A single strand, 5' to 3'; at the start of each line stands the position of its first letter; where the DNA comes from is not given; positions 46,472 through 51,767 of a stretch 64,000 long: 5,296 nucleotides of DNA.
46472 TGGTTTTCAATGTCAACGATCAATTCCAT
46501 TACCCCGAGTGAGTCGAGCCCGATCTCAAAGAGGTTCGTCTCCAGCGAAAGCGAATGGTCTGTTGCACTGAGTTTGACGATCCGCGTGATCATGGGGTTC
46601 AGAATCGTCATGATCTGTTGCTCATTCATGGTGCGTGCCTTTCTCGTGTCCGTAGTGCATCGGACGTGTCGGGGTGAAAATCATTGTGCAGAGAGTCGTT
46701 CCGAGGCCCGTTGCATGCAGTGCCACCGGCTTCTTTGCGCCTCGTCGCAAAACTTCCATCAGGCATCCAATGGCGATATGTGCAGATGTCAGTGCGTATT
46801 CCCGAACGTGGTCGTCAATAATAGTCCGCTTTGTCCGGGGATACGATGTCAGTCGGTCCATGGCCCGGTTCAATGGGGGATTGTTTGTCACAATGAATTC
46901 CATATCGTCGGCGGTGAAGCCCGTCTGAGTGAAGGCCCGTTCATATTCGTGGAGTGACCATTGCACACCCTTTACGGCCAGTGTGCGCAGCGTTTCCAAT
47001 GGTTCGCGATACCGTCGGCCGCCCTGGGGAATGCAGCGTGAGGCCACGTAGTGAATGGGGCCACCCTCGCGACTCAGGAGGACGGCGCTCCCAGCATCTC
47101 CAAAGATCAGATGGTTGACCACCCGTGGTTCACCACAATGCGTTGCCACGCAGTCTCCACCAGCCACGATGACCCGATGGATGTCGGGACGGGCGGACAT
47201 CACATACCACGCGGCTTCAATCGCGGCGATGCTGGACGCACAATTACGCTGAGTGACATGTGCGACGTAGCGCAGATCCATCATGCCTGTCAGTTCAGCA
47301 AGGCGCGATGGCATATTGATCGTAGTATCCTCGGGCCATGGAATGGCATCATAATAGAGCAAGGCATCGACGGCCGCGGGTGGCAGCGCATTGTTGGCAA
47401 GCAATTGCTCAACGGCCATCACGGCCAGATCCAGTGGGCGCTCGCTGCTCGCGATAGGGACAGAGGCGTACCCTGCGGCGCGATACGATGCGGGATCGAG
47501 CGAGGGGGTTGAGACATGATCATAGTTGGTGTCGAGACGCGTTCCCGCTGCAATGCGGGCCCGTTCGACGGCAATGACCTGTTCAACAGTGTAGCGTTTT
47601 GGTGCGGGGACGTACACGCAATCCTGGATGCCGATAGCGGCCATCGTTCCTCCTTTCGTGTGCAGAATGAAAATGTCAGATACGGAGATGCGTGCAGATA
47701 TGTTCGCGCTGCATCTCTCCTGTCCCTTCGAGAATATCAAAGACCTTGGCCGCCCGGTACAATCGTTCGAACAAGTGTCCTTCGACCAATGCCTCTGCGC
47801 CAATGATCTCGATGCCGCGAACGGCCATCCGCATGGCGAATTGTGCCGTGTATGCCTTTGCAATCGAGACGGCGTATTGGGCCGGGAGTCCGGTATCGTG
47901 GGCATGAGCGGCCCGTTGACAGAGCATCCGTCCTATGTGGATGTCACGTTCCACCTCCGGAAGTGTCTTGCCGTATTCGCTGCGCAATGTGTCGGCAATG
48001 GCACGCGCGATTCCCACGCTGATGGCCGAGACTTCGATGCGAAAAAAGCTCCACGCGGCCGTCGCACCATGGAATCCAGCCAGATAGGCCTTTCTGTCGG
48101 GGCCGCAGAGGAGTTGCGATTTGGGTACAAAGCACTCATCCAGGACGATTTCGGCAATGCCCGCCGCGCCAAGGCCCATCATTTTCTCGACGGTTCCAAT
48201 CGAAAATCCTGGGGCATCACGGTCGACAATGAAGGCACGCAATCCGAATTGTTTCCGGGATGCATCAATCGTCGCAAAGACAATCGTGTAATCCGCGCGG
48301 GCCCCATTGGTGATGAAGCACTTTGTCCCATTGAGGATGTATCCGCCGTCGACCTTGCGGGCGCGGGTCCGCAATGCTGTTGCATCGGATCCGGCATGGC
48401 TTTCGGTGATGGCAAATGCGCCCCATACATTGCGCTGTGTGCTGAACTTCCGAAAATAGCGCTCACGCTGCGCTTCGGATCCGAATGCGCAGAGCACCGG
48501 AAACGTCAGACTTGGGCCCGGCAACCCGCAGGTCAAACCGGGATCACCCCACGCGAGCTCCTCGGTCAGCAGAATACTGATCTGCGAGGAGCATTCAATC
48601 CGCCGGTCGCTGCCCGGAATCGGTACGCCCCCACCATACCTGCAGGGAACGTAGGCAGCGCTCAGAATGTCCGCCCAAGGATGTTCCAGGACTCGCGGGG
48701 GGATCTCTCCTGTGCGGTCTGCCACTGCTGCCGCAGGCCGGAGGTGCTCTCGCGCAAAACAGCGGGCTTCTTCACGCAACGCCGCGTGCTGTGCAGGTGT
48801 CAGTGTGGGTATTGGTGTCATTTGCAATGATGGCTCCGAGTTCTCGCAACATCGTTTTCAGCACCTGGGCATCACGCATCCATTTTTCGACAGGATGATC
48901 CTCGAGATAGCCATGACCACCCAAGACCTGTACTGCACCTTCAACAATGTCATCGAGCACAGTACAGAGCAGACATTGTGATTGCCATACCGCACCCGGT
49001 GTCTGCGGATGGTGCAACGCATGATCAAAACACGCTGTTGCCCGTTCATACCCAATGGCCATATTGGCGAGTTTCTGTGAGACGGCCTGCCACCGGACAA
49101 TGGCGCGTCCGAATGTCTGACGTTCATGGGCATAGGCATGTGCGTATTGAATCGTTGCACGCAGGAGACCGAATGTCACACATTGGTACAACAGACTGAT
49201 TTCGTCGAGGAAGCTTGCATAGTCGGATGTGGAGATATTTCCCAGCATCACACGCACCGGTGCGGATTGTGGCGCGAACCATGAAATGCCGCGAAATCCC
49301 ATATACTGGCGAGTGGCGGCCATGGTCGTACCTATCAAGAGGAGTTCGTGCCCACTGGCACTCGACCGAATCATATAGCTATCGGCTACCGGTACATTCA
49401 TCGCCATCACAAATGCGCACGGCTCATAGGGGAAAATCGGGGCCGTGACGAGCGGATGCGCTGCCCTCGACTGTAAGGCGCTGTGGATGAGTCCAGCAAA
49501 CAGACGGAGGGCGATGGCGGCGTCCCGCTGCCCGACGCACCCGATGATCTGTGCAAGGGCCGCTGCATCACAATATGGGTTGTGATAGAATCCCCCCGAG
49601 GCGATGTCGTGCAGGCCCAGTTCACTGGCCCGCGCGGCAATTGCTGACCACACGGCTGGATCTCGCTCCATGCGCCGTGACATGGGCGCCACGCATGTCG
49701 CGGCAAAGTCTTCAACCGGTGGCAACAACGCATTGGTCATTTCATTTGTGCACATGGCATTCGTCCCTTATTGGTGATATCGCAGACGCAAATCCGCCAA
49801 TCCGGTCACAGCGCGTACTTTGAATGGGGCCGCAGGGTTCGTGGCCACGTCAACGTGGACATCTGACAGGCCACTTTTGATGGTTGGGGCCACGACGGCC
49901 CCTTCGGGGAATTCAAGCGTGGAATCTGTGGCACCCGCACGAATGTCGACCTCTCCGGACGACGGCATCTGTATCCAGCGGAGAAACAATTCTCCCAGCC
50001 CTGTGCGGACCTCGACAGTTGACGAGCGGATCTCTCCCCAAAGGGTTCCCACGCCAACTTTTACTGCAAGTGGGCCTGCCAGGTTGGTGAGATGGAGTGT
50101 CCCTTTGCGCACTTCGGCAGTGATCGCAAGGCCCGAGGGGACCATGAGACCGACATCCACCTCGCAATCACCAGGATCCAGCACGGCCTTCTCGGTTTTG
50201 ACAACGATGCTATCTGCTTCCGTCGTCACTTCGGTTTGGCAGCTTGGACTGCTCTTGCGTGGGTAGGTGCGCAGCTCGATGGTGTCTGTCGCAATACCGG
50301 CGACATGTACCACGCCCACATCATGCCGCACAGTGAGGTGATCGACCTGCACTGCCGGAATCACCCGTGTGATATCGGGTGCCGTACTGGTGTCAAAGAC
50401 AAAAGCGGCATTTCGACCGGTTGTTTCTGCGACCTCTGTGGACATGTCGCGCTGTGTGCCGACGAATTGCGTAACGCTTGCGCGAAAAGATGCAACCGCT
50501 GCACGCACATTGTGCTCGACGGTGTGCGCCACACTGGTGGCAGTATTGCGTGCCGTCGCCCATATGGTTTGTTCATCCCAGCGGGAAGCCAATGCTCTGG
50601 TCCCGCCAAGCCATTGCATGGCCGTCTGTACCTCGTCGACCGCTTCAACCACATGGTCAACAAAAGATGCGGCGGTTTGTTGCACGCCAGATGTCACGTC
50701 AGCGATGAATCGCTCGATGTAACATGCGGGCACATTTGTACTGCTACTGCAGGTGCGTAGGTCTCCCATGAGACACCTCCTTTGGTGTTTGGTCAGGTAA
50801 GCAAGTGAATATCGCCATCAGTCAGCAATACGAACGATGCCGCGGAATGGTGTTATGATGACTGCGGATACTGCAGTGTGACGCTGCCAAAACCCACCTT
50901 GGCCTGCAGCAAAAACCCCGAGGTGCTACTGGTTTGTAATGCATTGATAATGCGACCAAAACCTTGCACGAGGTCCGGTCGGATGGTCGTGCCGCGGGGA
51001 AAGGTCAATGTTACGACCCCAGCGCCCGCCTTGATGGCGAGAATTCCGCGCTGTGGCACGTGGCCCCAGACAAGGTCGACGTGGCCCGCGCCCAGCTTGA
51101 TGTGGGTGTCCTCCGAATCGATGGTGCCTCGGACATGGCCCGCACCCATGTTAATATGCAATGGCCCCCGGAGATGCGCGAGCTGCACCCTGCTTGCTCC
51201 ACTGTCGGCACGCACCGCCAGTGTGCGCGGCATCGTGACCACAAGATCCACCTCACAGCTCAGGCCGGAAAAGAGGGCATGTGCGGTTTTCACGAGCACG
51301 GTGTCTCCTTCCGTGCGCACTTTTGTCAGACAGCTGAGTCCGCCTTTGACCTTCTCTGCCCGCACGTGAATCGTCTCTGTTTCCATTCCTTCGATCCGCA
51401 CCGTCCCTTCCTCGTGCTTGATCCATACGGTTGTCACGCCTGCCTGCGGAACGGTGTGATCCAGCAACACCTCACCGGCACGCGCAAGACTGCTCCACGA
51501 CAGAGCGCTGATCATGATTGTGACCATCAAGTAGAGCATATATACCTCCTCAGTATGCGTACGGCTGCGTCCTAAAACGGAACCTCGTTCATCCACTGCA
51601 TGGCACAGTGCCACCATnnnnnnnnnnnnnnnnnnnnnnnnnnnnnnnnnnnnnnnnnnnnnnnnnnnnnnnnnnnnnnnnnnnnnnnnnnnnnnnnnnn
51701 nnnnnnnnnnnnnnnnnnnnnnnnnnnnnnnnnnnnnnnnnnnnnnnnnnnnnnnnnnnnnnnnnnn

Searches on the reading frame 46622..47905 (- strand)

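Call 4: search_protein_families(library=pfam, proteins=[window:46622-47905:-], max_evalue=0.01)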
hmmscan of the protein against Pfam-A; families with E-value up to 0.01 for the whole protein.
window:46622-47905:- (427 aa): 1 family
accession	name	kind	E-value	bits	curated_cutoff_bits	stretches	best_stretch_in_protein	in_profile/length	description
PF08545.16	ACP_syn_III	-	3.4e-05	24.1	24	1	219-281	4-65/80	3-Oxoacyl-[acyl-carrier-protein (ACP)] synthase III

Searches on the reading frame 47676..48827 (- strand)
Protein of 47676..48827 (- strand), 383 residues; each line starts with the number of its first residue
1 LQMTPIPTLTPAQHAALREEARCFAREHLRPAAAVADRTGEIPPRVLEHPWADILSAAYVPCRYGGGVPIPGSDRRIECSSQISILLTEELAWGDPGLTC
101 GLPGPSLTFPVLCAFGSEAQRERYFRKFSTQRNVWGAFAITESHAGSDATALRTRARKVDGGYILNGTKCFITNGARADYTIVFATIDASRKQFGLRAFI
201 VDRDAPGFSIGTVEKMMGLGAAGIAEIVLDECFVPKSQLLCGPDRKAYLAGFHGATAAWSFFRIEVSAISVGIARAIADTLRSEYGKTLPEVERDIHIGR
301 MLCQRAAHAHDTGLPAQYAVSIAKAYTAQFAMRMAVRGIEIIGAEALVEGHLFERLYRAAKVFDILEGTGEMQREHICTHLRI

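Call 3: search_protein_families(library=pfam, proteins=[window:47676-48827:-], max_evalue=0.01)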
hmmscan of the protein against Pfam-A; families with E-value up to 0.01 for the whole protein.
window:47676-48827:- (383 aa): 4 families
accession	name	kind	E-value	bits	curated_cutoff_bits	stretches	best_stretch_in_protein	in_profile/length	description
PF02770.24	Acyl-CoA_dh_M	-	4.2e-24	85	33.3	1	137-232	1-97/97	Acyl-CoA dehydrogenase, middle domain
PF00441.29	Acyl-CoA_dh_1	-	6.8e-20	72.2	22.4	1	288-378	56-146/150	Acyl-CoA dehydrogenase, C-terminal domain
PF02771.21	Acyl-CoA_dh_N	-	2.3e-12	47.7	22.9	1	13-129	3-110/113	Acyl-CoA dehydrogenase, N-terminal domain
PF11794.13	HpaB_N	-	0.0043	17.1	35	0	158-211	173-228/270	4-hydroxyphenylacetate 3-hydroxylase N terminal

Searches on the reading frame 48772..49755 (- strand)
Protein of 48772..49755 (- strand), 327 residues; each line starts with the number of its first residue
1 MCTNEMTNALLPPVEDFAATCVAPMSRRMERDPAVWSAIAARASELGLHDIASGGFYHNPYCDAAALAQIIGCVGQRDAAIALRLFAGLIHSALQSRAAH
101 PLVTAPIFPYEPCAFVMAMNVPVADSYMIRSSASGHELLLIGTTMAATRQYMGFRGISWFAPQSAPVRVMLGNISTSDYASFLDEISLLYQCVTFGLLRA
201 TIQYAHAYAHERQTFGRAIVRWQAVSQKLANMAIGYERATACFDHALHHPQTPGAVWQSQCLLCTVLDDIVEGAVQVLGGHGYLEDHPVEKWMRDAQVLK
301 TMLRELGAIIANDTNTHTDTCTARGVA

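Call 3: search_protein_families(library=pfam, proteins=[window:48772-49755:-], max_evalue=0.01)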
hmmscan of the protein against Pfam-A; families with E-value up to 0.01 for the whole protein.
window:48772-49755:- (327 aa): 2 families
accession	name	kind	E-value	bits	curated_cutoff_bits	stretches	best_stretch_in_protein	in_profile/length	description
PF00441.29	Acyl-CoA_dh_1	-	8.6e-18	65.4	22.4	1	193-300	21-132/150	Acyl-CoA dehydrogenase, C-terminal domain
PF08028.16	Acyl-CoA_dh_2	-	1e-06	29.5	22.7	1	193-300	6-127/134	Acyl-CoA dehydrogenase, C-terminal domain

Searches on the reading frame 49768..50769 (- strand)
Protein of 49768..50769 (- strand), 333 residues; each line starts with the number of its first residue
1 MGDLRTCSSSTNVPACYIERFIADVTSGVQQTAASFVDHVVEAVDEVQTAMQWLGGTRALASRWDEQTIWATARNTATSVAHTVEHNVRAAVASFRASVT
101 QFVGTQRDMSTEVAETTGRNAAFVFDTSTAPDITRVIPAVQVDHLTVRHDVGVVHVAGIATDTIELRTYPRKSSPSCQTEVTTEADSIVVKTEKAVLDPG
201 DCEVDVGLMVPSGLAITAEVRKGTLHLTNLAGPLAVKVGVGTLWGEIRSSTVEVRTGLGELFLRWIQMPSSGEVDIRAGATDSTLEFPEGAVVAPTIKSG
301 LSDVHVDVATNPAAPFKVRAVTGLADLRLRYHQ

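Call 3: search_protein_families(library=pfam, proteins=[window:49768-50769:-], max_evalue=0.01)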
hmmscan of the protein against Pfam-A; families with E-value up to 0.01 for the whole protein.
window:49768-50769:- (333 aa): 0 families

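Call 5: search_protein_families(library=ncbifam, proteins=[window:49768-50769:-], max_evalue=0.1)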
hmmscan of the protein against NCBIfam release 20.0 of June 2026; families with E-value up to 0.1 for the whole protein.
window:49768-50769:- (333 aa): 2 families
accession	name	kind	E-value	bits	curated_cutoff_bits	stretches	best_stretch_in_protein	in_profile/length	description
TIGR00709.1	dat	subfamily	0.019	13.5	401.6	1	12-63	187-238/442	diaminobutyrate--2-oxoglutarate transaminase family protein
NF005393.0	PRK06938.1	subfamily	0.03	12.7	671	1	10-62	214-266/469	diaminobutyrate--2-oxoglutarate transaminase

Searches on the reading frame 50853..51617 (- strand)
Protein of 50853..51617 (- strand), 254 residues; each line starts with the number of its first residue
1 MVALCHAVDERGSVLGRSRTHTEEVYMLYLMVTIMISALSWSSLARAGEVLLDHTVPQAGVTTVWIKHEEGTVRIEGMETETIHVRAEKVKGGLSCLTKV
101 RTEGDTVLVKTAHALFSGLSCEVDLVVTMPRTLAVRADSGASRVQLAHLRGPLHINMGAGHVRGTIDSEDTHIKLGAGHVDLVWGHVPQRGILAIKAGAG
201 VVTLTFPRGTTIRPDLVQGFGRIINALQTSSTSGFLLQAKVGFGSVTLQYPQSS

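Call 3: search_protein_families(library=pfam, proteins=[window:50853-51617:-], max_evalue=0.01)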
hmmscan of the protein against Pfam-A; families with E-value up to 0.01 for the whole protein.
window:50853-51617:- (254 aa): 0 families

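Call 5: search_protein_families(library=ncbifam, proteins=[window:50853-51617:-], max_evalue=0.1)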
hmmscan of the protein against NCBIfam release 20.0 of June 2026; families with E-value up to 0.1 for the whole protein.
window:50853-51617:- (254 aa): 1 family
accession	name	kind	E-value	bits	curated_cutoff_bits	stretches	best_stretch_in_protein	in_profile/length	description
NF049997.1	LiaG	equivalog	4.7e-05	22.7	285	1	117-197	164-241/286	LiaG family protein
